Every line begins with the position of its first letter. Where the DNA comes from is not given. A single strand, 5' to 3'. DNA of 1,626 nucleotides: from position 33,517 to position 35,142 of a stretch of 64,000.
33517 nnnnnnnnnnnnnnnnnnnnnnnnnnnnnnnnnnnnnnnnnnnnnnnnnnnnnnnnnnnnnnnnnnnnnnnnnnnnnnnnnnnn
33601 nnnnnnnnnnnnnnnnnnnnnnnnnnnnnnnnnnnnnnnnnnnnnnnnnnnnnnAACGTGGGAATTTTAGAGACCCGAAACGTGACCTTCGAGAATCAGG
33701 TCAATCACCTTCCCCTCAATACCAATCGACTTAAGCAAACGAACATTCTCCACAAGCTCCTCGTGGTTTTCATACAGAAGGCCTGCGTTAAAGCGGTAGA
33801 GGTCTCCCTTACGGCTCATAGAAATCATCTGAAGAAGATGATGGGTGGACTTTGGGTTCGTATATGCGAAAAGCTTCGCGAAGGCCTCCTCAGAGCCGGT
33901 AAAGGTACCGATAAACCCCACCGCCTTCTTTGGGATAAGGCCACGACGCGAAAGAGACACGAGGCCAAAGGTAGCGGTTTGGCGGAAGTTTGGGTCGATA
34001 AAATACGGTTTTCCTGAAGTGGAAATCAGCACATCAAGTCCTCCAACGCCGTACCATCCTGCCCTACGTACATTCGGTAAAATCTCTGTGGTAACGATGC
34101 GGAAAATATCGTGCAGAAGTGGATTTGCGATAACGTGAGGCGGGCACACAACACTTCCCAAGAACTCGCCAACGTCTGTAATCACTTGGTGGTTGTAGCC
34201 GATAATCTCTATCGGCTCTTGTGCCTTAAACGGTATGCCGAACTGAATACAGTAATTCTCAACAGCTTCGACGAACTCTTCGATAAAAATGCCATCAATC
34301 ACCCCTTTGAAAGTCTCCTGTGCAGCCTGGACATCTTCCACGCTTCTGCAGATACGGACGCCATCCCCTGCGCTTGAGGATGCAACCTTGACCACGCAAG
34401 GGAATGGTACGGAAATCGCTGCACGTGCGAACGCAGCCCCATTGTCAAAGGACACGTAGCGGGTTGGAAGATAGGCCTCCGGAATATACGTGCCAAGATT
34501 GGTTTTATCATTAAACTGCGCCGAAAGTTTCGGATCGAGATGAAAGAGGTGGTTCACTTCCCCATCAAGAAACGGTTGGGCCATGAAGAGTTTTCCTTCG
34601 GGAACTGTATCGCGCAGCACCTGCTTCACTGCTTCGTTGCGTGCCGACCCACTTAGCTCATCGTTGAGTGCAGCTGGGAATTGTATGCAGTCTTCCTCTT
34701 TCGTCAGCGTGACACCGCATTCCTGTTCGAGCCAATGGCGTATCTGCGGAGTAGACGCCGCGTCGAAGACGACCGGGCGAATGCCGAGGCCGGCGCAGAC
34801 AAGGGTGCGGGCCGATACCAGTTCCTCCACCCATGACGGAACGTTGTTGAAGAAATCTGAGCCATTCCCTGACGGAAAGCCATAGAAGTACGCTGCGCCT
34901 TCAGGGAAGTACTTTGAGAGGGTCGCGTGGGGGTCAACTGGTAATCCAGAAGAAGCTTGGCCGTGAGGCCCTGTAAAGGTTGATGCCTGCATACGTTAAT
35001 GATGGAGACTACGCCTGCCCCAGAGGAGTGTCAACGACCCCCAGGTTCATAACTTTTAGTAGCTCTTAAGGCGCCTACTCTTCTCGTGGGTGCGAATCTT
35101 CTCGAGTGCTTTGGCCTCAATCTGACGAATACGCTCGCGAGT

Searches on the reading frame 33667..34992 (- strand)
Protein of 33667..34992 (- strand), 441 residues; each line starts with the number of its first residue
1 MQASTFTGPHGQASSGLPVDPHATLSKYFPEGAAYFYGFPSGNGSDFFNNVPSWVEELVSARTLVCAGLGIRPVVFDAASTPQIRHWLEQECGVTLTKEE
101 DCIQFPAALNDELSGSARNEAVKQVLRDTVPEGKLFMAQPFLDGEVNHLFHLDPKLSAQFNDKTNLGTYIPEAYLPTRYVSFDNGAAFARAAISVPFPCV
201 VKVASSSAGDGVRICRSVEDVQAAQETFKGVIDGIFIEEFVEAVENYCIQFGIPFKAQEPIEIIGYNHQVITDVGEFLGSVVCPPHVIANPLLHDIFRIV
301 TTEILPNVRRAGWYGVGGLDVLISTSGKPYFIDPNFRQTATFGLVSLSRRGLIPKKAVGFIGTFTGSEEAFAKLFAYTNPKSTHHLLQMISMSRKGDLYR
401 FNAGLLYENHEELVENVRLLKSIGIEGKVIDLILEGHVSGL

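Call 3: search_protein_families(library=pfam, proteins=[window:33667-34992:-], max_evalue=1)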
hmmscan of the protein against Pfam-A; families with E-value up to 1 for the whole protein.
window:33667-34992:- (441 aa): 7 families
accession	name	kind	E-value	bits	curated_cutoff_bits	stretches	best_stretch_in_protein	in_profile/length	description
PF02222.28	ATP-grasp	-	0.00014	22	27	1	178-242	12-77/179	ATP-grasp domain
PF07478.18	Dala_Dala_lig_C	-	0.002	18.1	24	1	189-262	29-103/204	D-ala D-ala ligase C-terminus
PF01071.24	GARS_A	-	0.0023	18.3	27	1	178-337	19-188/194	Phosphoribosylglycinamide synthetase, ATP-grasp (A) domain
PF08443.16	RimK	-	0.0023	18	21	1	193-248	37-89/188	RimK-like ATP-grasp domain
PF02655.19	ATP-grasp_3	-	0.0031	18.1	23.2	1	196-341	31-160/160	ATP-grasp domain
PF02786.22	CPSase_L_D2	-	0.0044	17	19.8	1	188-247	30-95/211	Carbamoyl-phosphate synthase L chain, ATP binding domain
PF14397.11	ATPgrasp_ST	-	0.039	13.6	31.4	1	160-224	19-88/278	Sugar-transfer associated ATP-grasp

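Call 4: search_protein_families(library=ncbifam, proteins=[window:33667-34992:-], max_evalue=1)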
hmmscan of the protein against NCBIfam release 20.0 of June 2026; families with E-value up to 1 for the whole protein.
window:33667-34992:- (441 aa): 14 families
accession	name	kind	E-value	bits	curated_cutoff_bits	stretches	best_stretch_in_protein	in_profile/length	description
NF047900.1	AspMetLigLdmS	equivalog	1.5e-24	86.5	475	1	134-347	98-307/383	L-aspartate--L-methionine ligase LdmS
TIGR01142.1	purT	equivalog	1.1e-05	24.5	502.15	1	175-242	114-186/380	phosphoribosylglycinamide formyltransferase 2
NF006766.0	PRK09288.1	equivalog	5.9e-05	22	339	1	178-242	131-199/396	formate-dependent phosphoribosylglycinamide formyltransferase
NF002563.0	PRK02186.1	subfamily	0.0041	15.4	625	1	186-245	132-192/890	argininosuccinate lyase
NF053643.1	Ddl_archaea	equivalog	0.0084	15.1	500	1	192-245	135-184/367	putative pseudomurein biosynthesis ATP-grasp protein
TIGR00877.1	purD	equivalog_domain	0.0098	14.7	288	1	179-338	122-292/425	phosphoribosylamine--glycine ligase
TIGR01205.1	D_ala_D_alaTIGR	subfamily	0.012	14.6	245.65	1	190-248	140-198/318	D-alanine--D-alanine ligase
TIGR00514.1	accC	equivalog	0.016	14.1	626.5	1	190-337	146-292/449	acetyl-CoA carboxylase biotin carboxylase subunit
NF004085.0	PRK05586.1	equivalog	0.023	13.6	723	1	190-243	146-205/448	acetyl-CoA carboxylase biotin carboxylase subunit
NF006367.0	PRK08591.1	subfamily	0.091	11.5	597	1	187-231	143-187/451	acetyl-CoA carboxylase biotin carboxylase subunit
NF012215.1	D_ala_D_lac_VanD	exception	0.11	11.8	700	1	194-252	163-221/343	D-alanine--(R)-lactate ligase VanD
NF011169.0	PRK14571.1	equivalog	0.12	11.7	404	1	195-243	124-172/300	D-alanyl-alanine synthetase A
NF002378.0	PRK01372.1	subfamily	0.19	10.4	243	1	175-248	113-186/305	D-alanine--D-alanine ligase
TIGR00768.1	rimK_fam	subfamily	0.21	10.9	143.4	1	176-245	103-174/276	RimK family alpha-L-glutamate ligase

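Call 5: search_protein_families(library=padloc, proteins=[window:33667-34992:-], max_evalue=1)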
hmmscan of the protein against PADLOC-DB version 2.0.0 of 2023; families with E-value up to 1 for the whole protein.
window:33667-34992:- (441 aa): 0 families

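Call 6: search_protein_families(library=phrogs, proteins=[window:33667-34992:-], max_evalue=1)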
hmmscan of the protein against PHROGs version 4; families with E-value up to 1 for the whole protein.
window:33667-34992:- (441 aa): 0 families

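Call 10: find_homologous_proteins(query=window:33667-34992:-)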
Query window:33667-34992:- (441 aa): 103 proteins with E <= 0.001 among 7883 candidates.
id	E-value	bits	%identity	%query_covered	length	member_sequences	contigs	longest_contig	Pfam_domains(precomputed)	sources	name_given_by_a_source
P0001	4.2e-287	970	96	100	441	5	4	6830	-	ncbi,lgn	-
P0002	1.6e-221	754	96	78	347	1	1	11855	-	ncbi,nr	ncbi:MAG: hypothetical protein KBD05_02420, partial [Candidatus Pacebacteria bacterium]|nr:hypotheti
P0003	2.2e-198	677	69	96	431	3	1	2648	-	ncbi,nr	ncbi:hypothetical protein K2Y00_04175 [Patescibacteria group bacterium]|nr:hypothetical protein [Pat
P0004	1.1e-158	547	65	83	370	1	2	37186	-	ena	-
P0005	9.8e-136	471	54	94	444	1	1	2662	PF02786.23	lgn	-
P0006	2.7e-121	423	49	92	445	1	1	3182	PF02786.23,PF02222.28,PF08443.17,PF02655.20,PF07478.19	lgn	-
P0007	4.2e-113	396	46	94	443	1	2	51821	PF02222.28,PF02655.20,PF07478.19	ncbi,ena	ncbi:MAG: ATP-grasp domain-containing protein [Patescibacteria group bacterium]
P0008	4.6e-113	396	44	93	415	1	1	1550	PF02786.23,PF08443.17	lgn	-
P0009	4.9e-113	396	46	92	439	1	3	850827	PF02786.23,PF02655.20,PF07478.19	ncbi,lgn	-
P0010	5.3e-113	396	46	92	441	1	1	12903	PF02786.23,PF08443.17,PF02655.20,PF07478.19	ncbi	-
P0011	7.6e-113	395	45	98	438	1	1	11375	PF02786.23,PF02655.20,PF07478.19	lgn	-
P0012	9.3e-113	395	45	98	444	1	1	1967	PF02786.23,PF02655.20,PF07478.19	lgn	-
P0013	1.0e-111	392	47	94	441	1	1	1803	PF02786.23,PF08443.17,PF07478.19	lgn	-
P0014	5.5e-111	389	45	96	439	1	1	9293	PF02786.23,PF02655.20,PF07478.19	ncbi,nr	ncbi:ATP-grasp domain-containing protein [Candidatus Uhrbacteria bacterium]|nr:ATP-grasp domain-cont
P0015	2.2e-108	381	44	92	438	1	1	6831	PF02655.20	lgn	-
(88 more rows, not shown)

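Call 14: find_related_loci(query=A1, collection=genome_contigs, flank=10000)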
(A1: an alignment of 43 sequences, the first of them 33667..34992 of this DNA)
Query A1 (441 aa) in genome_contigs; peptide patterns used: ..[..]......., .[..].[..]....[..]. (x = any residue, [..] = any of these).
96 stretches matched a pattern; 64 encode a relative of the query (tblastn E <= 1e-3); 61 distinct loci.
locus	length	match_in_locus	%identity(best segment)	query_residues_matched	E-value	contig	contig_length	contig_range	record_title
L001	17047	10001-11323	91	1-441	0e+0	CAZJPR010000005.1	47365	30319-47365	MAG TPA_asm: uncultured Candidatus Saccharibacteria bacterium isolate SRP342105_co1_233 genome assembly, contig: NODE_92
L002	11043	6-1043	96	96-441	0e+0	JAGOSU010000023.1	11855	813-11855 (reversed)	MAG: Candidatus Paceibacterota bacterium isolate Gw_Eff_bin_347 Gw_Eff_13422_length_11855_cov_8.283083, whole genome sho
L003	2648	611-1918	68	1-437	0e+0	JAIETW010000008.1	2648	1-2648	MAG: Patescibacteria group bacterium isolate time.spades.CONCOCT.2.5kb_081 c_000000000009, whole genome shotgun sequence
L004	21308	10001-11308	66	1-437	0e+0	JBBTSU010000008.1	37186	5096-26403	MAG: Patescibacteria group bacterium isolate H41-bin080 H41_bin080_000000000008, whole genome shotgun sequence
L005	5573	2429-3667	46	20-433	1e-120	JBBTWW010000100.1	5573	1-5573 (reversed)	MAG: Patescibacteria group bacterium isolate H32-bin134_1 H32_bin134_1_000000000100, whole genome shotgun sequence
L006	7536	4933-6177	44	24-438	2e-112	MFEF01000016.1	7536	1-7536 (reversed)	MAG: Candidatus Doudnabacteria bacterium RIFCSPHIGHO2_01_48_18 rifcsphigho2_01_sub10_scaffold_2807, whole genome shotgun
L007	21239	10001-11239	43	24-436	8e-111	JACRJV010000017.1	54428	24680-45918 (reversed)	MAG: Candidatus Uhrbacteria bacterium isolate NC_groundwater_1838_Pr3_B-0.1um_52_12 SR-2_scaffold_141_3189132, whole gen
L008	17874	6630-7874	43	24-438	1e-109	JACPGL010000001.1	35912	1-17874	MAG: Candidatus Kerfeldbacteria bacterium isolate NC_groundwater_386_Ag_B-0.1um_51_13 GD18-4_B1_scaffold_110807, whole g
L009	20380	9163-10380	44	24-431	1e-109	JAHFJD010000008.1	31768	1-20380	MAG: Candidatus Doudnabacteria bacterium isolate nzgw378 NODE_858_length_31769_cov_4.066450, whole genome shotgun sequen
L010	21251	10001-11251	43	17-433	6e-109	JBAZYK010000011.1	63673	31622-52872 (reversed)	MAG: Candidatus Gracilibacteria bacterium isolate SO_2017_GW1_79 NODE_2537_length_63673_cov_6.661190_OW334_2017, whole g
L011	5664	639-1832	43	27-426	6e-107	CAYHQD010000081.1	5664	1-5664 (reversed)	MAG TPA_asm: uncultured Candidatus Peribacteria bacterium isolate ERP119705_co14_575 genome assembly, contig: NODE_26303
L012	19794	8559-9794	45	24-436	1e-105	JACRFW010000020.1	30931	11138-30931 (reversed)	MAG: Candidatus Magasanikbacteria bacterium isolate NC_groundwater_1735_Pr3_B-0.1um_49_411 SR-2_scaffold_141_1049489, wh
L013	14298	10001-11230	40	25-435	2e-105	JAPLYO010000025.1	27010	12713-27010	MAG: Candidatus Peregrinibacteria bacterium isolate LacPavin_0818_WC45_MAG_45_40 LacPavin_0818_WC45_scaffold_104893, who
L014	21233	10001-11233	41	24-435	1e-104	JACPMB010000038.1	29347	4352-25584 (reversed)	MAG: Candidatus Peregrinibacteria bacterium isolate NC_groundwater_536_Ag_S-0.1um_55_10 S35_SO-1_scaffold_473637, whole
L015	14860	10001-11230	40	25-435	2e-103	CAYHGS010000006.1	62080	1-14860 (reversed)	MAG TPA_asm: uncultured Candidatus Peribacteria bacterium isolate ERP119702_co1_249 genome assembly, contig: NODE_368_le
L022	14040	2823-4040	38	24-430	7e-98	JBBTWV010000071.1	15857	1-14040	MAG: Patescibacteria group bacterium isolate H32-bin004 H32_bin004_000000000071, whole genome shotgun sequence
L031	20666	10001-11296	38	2-435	9e-93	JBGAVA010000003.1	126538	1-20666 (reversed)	MAG: Candidatus Saccharimonadales bacterium isolate MAG_MBR_AS.10 MBRAS-10_NODE_3_length_126538_cov_5.817991, whole geno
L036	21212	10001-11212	38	24-430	2e-90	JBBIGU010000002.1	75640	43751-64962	MAG: Candidatus Peregrinibacteria bacterium isolate RSF170216_bin_99 NODE_227_length_75640_cov_1.19974, whole genome sho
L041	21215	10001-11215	38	24-431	1e-89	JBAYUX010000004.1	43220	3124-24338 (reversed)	MAG: Candidatus Gracilibacteria bacterium isolate SO_2016_LW3_46 scaffold01297_LW162_2016, whole genome shotgun sequence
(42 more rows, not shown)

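Call 21: search_solved_structures(query=A1, max_evalue=0.01, show_alignments=2)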
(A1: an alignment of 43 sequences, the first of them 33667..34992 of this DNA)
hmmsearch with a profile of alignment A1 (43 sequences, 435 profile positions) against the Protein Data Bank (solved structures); distinct sequences matched with E-value up to 0.01: 26.
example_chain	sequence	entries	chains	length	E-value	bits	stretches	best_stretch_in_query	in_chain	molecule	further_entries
7r8p_A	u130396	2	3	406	7.6e-32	113.6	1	5-377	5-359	ATP-grasp domain-containing protein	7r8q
3ouu_A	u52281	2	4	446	1.7e-06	30.1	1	154-350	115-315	Biotin carboxylase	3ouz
7kct_A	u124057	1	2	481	2.2e-06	29.7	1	183-333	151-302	2-oxoglutarate carboxylase small subunit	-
7kbl_A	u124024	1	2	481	2.2e-06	29.7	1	183-333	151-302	2-oxoglutarate carboxylase small subunit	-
1ulz_A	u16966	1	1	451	7.4e-06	28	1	185-333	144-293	pyruvate carboxylase n-terminal domain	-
9eb7_A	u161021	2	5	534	5.3e-05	25.2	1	155-333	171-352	Biotin carboxylase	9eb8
7kc7_A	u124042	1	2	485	9e-05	24.4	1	183-333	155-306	2-oxoglutarate carboxylase small subunit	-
7qys_A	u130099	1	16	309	0.00017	23.5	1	193-240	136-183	Probable alpha-L-glutamate ligase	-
7qyr_A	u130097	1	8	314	0.0003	22.7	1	193-240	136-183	Probable alpha-L-glutamate ligase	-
9zvm_C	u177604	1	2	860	0.00034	22.5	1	180-333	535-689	Maltodextrin-binding protein,Biotin carboxylase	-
3lp8_A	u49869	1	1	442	0.00038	22.3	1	174-305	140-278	Phosphoribosylamine-glycine ligase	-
3n6r_A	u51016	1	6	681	0.00057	21.8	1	171-333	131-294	Propionyl-CoA carboxylase, alpha subunit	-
3mjf_A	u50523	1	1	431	0.0011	20.8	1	159-351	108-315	Phosphoribosylamine--glycine ligase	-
2yw2_A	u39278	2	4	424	0.0021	19.9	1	160-243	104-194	Phosphoribosylamine--glycine ligase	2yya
5vev_A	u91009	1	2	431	0.0022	19.8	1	159-332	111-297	Phosphoribosylamine--glycine ligase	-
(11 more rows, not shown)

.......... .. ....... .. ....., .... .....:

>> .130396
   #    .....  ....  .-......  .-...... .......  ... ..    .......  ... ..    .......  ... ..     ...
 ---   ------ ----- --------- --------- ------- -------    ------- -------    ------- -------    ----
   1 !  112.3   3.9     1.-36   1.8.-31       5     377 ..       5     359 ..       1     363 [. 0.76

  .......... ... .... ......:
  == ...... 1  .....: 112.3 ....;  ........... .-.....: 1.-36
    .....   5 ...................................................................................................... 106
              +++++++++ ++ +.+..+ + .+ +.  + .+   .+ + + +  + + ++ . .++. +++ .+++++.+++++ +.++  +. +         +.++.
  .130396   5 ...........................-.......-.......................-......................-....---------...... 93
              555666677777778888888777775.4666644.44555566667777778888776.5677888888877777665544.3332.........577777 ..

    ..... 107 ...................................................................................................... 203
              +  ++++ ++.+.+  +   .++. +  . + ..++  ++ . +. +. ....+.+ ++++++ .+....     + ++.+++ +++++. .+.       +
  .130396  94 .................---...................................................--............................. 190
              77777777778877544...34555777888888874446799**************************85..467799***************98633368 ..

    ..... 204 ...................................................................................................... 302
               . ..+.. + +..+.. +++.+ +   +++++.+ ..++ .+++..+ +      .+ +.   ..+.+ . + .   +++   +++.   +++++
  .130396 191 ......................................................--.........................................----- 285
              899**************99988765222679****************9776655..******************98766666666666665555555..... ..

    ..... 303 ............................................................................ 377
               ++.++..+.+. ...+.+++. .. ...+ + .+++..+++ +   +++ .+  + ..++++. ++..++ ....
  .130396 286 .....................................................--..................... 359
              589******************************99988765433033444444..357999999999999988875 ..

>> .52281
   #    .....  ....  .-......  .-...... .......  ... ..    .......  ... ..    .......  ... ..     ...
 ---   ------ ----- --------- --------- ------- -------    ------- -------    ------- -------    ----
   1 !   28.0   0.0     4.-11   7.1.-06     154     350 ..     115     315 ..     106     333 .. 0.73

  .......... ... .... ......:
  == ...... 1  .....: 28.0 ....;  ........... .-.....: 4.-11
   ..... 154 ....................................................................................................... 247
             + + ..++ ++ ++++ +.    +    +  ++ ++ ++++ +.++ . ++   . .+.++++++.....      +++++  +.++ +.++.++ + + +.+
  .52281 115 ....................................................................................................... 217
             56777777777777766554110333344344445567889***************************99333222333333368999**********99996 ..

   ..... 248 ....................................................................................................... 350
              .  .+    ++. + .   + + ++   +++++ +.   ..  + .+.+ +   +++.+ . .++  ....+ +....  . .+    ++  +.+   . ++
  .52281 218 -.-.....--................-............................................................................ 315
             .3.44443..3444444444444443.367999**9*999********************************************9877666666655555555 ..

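Call 29: search_protein_families(library=pfam, proteins=[L022:4080-5501:-, L015:8231-9640:+, L036:8313-9884:+, L041:11233-12747:-, L031:5534-8896:+], max_evalue=0.001)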
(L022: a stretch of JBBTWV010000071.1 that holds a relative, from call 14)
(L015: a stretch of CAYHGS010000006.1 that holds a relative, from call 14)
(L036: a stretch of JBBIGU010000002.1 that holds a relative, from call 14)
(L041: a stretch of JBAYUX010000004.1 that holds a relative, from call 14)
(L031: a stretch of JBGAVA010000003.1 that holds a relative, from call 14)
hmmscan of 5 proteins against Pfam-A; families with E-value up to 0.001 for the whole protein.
L022:4080-5501:- (473 aa): 3 families
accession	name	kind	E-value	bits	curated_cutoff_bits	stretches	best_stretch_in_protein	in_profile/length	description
PF02784.22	Orn_Arg_deC_N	-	8.7e-33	114.1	23.4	1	93-366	4-246/247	Pyridoxal-dependent decarboxylase, pyridoxal binding domain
PF00278.28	Orn_DAP_Arg_deC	-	3.2e-08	34.2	23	1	368-453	6-95/95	Pyridoxal-dependent decarboxylase, C-terminal sheet domain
PF01168.26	Ala_racemase_N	-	0.00021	21.5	24.1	1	141-252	60-166/220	Alanine racemase, N-terminal domain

L015:8231-9640:+ (469 aa): 0 families

L036:8313-9884:+ (523 aa): 0 families

L041:11233-12747:- (504 aa): 2 families
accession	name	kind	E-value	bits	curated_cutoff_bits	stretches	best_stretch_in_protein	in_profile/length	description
PF00206.25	Lyase_1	-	4.4e-86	289.6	27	1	53-382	1-312/312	Lyase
PF10415.14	FumaraseC_C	-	4.8e-16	59.4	32.5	1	449-501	2-54/54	Fumarase C C-terminus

L031:5534-8896:+ (1120 aa): 6 families
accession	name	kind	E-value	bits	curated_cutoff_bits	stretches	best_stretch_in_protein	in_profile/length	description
PF00580.27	UvrD-helicase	-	2.9e-63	214.5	23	1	11-396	1-270/271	UvrD/REP helicase N-terminal domain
PF13361.12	UvrD_C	-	8.3e-24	85.1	25.6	2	645-780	236-349/350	UvrD-like helicase C-terminal domain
PF12705.13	PDDEXK_1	-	5.3e-19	69.6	22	1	857-1085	2-223/247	PD-(D/E)XK nuclease superfamily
PF13245.12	AAA_19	-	2.4e-18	67.1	25.1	1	15-381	1-133/134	AAA domain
PF13538.12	UvrD_C_2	-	4e-11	43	27.4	1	754-776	29-51/52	UvrD-like helicase C-terminal domain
PF13604.12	AAA_30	-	1.2e-05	25.6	27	0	11-74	2-65/191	AAA domain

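Call 44: search_protein_families(library=ncbifam, proteins=[L007:11251-12585:-, L015:8231-9640:+, L036:8313-9884:+, L041:11233-12747:-], max_evalue=0.001)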
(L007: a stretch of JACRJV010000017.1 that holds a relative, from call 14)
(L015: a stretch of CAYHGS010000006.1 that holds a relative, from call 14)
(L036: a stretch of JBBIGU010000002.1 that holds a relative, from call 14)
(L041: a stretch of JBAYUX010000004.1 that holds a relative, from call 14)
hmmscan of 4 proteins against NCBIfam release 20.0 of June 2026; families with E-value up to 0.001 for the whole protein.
L007:11251-12585:- (444 aa): 7 families
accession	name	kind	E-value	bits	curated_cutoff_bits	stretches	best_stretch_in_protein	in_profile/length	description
TIGR01048.1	lysA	equivalog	1.7e-35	122.3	297.9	2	39-256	13-238/417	diaminopimelate decarboxylase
TIGR03099.1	dCO2ase_PEP1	hypoth_equivalog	2.6e-24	86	478.45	1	41-256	15-235/398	pyridoxal-dependent decarboxylase, exosortase A system-associated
NF041039.1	FslC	exception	5.8e-18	64.9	500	1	40-256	17-241/418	rhizoferrin biosystnesis N-citrylornithine decarboxylase FslC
NF006515.0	PRK08961.1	equivalog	5.3e-15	54.4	802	1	39-256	492-706/861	bifunctional aspartate kinase/diaminopimelate decarboxylase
NF052544.1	OrLyDeCDokD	equivalog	5.1e-14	51.7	700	1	40-215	31-215/461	ornithine/lysine decarboxylase DokD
TIGR01273.1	speA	equivalog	3.9e-08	32.3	624.1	1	51-256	57-285/624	arginine decarboxylase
NF003763.0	PRK05354.1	equivalog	5.1e-07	28.6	369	1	49-256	62-293/636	biosynthetic arginine decarboxylase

L015:8231-9640:+ (469 aa): 0 families

L036:8313-9884:+ (523 aa): 0 families

L041:11233-12747:- (504 aa): 19 families
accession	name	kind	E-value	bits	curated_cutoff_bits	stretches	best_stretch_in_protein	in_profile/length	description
NF008909.0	PRK12273.1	subfamily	1.9e-178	594.2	510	1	43-503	3-465/474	aspartate ammonia-lyase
TIGR00839.1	aspA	equivalog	4.2e-153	510.6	681.2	1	46-503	1-460/468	aspartate ammonia-lyase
NF011092.0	PRK14515.1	subfamily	4.3e-140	467.7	876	1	40-503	6-469/479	aspartate ammonia-lyase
TIGR00979.1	fumC_II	equivalog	1.1e-138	462.8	664.75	1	46-499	2-456/458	class II fumarate hydratase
NF009089.0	PRK12425.1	equivalog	1.4e-115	386.7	840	1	45-500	2-458/464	class II fumarate hydratase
TIGR00928.1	purB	equivalog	4.1e-20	72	326.2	1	172-448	88-357/436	adenylosuccinate lyase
TIGR00838.1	argH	equivalog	5.1e-19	68.6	279.5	1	174-485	100-410/455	argininosuccinate lyase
TIGR02426.1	protocat_pcaB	equivalog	8.4e-17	61.1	355.75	1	173-380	91-288/338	3-carboxy-cis,cis-muconate cycloisomerase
NF006554.0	PRK09053.1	equivalog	2.2e-15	56.5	595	1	174-398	102-318/453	3-carboxy-cis,cis-muconate cycloisomerase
NF052536.2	CoM_syn_XcbD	exception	5.6e-13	48.4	600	1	187-497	113-429/443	3-sulfopropionylcysteine synthase XcbD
NF002563.0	PRK02186.1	subfamily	3.2e-12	45.5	625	1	175-452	510-778/890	argininosuccinate lyase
NF008964.0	PRK12308.1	equivalog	1.8e-11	43.2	657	1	178-482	106-409/624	argininosuccinate lyase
NF004631.0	PRK05975.1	equivalog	4.1e-11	42.5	371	1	173-375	100-290/352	3-carboxy-cis,cis-muconate cycloisomerase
NF006500.1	PRK08937.2-4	subfamily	2.7e-10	39.6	626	1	179-382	105-301/448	adenylosuccinate lyase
NF006764.0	PRK09285.1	equivalog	4.4e-09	35.3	446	1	174-367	116-304/456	adenylosuccinate lyase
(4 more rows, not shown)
